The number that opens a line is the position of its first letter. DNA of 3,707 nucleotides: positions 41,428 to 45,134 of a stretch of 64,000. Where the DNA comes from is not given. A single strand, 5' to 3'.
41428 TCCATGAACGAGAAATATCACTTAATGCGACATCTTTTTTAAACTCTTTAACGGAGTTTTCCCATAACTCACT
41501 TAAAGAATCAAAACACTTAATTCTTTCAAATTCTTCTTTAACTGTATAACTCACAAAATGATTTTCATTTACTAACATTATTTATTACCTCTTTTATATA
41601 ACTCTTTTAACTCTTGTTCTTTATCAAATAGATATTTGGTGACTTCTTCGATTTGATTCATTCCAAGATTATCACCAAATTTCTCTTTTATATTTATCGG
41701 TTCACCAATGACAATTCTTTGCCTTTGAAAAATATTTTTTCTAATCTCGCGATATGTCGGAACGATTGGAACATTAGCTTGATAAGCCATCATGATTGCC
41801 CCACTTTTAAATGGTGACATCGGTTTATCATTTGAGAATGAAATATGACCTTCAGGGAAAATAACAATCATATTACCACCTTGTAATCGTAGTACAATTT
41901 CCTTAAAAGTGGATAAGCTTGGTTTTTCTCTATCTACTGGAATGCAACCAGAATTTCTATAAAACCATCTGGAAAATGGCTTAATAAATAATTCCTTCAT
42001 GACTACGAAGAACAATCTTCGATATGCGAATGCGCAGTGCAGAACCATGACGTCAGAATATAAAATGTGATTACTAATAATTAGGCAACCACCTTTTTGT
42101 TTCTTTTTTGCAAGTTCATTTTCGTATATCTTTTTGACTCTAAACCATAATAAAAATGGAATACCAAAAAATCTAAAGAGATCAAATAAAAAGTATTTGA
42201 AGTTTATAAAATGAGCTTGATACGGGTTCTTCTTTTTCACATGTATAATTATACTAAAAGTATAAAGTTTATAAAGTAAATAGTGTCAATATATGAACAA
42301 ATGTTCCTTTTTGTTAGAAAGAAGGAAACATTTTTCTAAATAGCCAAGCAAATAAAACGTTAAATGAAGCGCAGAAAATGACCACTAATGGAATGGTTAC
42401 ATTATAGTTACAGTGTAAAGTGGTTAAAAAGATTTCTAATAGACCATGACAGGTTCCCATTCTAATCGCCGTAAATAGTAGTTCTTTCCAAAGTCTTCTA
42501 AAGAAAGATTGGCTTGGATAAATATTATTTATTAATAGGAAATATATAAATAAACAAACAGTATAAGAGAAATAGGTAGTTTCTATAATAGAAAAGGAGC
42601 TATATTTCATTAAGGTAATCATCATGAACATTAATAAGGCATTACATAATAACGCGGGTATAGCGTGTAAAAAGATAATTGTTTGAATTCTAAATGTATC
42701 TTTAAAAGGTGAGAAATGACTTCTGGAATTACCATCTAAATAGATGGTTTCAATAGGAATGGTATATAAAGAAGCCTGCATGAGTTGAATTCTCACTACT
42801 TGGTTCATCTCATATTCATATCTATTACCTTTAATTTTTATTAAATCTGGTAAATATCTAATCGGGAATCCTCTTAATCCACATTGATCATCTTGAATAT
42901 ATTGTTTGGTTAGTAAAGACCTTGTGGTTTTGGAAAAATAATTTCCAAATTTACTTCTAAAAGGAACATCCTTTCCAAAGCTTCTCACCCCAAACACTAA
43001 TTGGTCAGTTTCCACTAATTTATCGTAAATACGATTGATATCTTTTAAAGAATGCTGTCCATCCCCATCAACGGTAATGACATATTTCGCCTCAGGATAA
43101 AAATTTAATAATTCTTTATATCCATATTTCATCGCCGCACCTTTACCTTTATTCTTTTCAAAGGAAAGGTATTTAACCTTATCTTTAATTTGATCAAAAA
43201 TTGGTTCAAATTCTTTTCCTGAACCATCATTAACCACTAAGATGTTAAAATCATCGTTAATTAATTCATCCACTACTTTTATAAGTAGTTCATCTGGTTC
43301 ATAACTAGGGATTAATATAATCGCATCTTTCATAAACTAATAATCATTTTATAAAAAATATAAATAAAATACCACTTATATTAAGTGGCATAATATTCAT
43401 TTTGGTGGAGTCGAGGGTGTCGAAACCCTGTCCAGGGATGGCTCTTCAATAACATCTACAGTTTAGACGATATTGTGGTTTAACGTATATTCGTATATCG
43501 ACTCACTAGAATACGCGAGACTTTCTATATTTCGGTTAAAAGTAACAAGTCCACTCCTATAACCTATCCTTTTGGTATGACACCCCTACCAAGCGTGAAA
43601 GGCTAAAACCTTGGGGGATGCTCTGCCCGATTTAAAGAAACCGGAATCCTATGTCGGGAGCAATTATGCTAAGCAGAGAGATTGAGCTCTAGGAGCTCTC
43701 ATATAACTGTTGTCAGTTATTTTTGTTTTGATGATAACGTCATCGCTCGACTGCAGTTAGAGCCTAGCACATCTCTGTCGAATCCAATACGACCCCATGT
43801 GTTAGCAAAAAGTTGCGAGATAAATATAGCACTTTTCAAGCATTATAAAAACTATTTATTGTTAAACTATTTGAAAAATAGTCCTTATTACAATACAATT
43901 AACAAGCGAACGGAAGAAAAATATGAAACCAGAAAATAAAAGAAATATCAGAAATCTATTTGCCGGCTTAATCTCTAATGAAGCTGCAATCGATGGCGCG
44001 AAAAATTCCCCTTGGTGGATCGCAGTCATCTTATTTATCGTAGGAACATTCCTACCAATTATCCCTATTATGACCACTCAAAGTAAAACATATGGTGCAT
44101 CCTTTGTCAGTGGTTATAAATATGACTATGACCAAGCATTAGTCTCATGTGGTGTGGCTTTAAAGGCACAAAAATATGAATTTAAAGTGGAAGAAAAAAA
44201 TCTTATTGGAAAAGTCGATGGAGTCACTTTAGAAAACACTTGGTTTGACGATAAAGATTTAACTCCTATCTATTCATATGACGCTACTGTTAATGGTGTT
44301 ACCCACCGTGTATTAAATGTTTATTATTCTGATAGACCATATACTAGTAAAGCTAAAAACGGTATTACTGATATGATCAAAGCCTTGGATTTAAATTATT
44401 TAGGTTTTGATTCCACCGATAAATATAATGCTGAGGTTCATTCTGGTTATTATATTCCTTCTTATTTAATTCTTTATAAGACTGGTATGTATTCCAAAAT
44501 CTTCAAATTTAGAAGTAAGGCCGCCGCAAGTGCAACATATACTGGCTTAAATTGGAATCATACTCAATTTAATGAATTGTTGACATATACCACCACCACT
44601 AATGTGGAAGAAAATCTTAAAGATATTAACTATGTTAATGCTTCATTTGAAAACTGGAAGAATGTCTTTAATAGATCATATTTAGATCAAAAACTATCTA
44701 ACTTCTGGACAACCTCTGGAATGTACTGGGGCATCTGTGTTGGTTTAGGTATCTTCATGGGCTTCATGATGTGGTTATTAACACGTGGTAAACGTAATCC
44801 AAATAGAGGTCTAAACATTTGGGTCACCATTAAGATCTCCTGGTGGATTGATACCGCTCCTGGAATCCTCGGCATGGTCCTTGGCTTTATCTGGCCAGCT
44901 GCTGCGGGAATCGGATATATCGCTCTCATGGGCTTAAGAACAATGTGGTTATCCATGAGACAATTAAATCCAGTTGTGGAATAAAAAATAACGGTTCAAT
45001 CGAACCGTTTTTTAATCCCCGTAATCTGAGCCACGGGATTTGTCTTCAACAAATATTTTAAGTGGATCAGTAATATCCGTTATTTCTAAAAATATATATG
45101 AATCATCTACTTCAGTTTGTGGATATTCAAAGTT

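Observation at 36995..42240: Six-gene fatty-acyl activation and transfer operon: plsC - acyl ligase - ACP - DegV - hydrolase - DegV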

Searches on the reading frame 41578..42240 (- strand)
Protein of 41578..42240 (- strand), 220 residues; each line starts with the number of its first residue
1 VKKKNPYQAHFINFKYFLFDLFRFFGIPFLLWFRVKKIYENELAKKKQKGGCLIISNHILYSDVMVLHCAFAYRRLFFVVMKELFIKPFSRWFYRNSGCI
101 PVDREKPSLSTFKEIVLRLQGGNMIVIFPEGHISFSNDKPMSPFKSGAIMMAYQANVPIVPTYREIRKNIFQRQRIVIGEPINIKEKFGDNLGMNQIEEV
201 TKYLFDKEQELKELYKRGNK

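Call 3: search_protein_families(library=pfam, proteins=[window:41578-42240:-], max_evalue=0.01)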
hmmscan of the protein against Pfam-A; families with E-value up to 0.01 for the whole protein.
window:41578-42240:- (220 aa): 1 family
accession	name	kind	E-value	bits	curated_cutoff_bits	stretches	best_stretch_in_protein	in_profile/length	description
PF01553.26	Acyltransferase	-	7.4e-27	94.2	23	1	45-162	9-129/132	Acyltransferase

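Call 4: search_protein_families(library=ncbifam, proteins=[window:41578-42240:-], max_evalue=0.01)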
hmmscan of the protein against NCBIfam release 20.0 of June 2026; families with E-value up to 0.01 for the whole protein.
window:41578-42240:- (220 aa): 8 families
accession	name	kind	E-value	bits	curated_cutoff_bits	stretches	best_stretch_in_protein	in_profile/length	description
TIGR00530.1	AGP_acyltrn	subfamily_domain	1.8e-24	86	102.95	1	46-162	12-127/130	1-acylglycerol-3-phosphate O-acyltransferase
NF006386.0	PRK08633.1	equivalog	2.7e-21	75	1221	1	28-163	416-550/1147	acyl-[ACP]--phospholipid O-acyltransferase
NF005291.0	PRK06814.1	equivalog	8.2e-10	37.2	1349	1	24-162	430-561/1140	acyl-[ACP]--phospholipid O-acyltransferase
NF005959.0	PRK08043.1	equivalog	5.7e-09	34.8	886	1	21-162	2-135/719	bifunctional acyl-ACP--phospholipid O-acyltransferase/long-chain-fatty-acid--ACP ligase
NF052553.1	LyOrLpactfOlsABRUA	equivalog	2.4e-08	33.4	300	1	47-149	62-161/263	lyso-ornithine lipid O-acyltransferase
NF011593.0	PRK15018.1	equivalog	1.8e-06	27.9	501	1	44-176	59-191/245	1-acylglycerol-3-phosphate O-acyltransferase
NF052552.1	LyOrLpactfOlsARHOCB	equivalog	2.2e-05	23.6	300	1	51-149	87-181/271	lyso-ornithine lipid O-acyltransferase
NF052615.1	orn_lipid_OlsF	equivalog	0.0013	17.4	620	1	38-166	68-198/570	bifunctional ornithine lipid synthase OlsF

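Call 11: search_solved_structures(query=window:41578-42240:-, max_evalue=0.01)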
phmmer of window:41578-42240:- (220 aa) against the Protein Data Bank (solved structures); distinct sequences matched with E-value up to 0.01: 1.
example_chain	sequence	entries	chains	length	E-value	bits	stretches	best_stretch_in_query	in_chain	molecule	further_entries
5kym_A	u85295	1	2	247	1.2e-08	38.1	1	15-204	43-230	1-acyl-sn-glycerol-3-phosphate acyltransferase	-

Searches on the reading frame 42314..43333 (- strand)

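Call 3: search_protein_families(library=pfam, proteins=[window:42314-43333:-], max_evalue=0.01)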
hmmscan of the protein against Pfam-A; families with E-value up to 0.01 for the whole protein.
window:42314-43333:- (339 aa): 1 family
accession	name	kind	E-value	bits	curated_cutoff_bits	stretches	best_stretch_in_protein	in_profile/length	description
PF00535.33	Glycos_transf_2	-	3.1e-15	57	23.3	1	6-152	2-155/168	Glycosyl transferase family 2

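Call 4: search_protein_families(library=ncbifam, proteins=[window:42314-43333:-], max_evalue=0.01)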
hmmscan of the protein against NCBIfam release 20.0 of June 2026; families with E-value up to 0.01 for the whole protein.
window:42314-43333:- (339 aa): 6 families
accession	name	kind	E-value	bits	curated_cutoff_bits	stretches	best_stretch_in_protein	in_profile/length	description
NF058614.1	PPMAGASynPpgS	equivalog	2.2e-12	46.9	370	1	3-122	1-117/226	polyprenyl-phospho-N-acetylgalactosaminyl synthase PpgS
TIGR04182.1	glyco_TIGR04182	equivalog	3.6e-12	46.3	325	1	4-243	2-234/293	S-layer glycoprotein N-glycosyltransferase AglJ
NF047588.1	GlcsyltransPgfSStrep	equivalog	3.2e-10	39.7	500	1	16-180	22-184/308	glycosyltransferase PgfS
TIGR03937.1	PgaC_IcaA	equivalog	2.6e-06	26.7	422.3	1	5-92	48-136/407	poly-beta-1,6-N-acetyl-D-glucosamine synthase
NF007986.1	PRK10714.1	equivalog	6.7e-05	22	529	1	6-156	10-164/316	undecaprenyl-phosphate 4-deoxy-4-formamido-L-arabinose transferase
NF041391.1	DPhHxTase_Halo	equivalog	0.0059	15.6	375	1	22-157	18-146/213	dolichyl-phosphate hexose transferase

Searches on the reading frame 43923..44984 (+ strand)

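Call 3: search_protein_families(library=pfam, proteins=[window:43923-44984:+], max_evalue=0.01)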
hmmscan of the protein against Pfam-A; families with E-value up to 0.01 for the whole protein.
window:43923-44984:+ (353 aa): 1 family
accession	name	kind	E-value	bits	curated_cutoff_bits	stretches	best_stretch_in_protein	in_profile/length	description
PF03631.20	Virul_fac_BrkB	-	0.0025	17.9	33.7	1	241-322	90-176/259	Virulence factor BrkB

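Call 4: search_protein_families(library=ncbifam, proteins=[window:43923-44984:+], max_evalue=0.01)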
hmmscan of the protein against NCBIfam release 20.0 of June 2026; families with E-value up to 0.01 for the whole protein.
window:43923-44984:+ (353 aa): 0 families
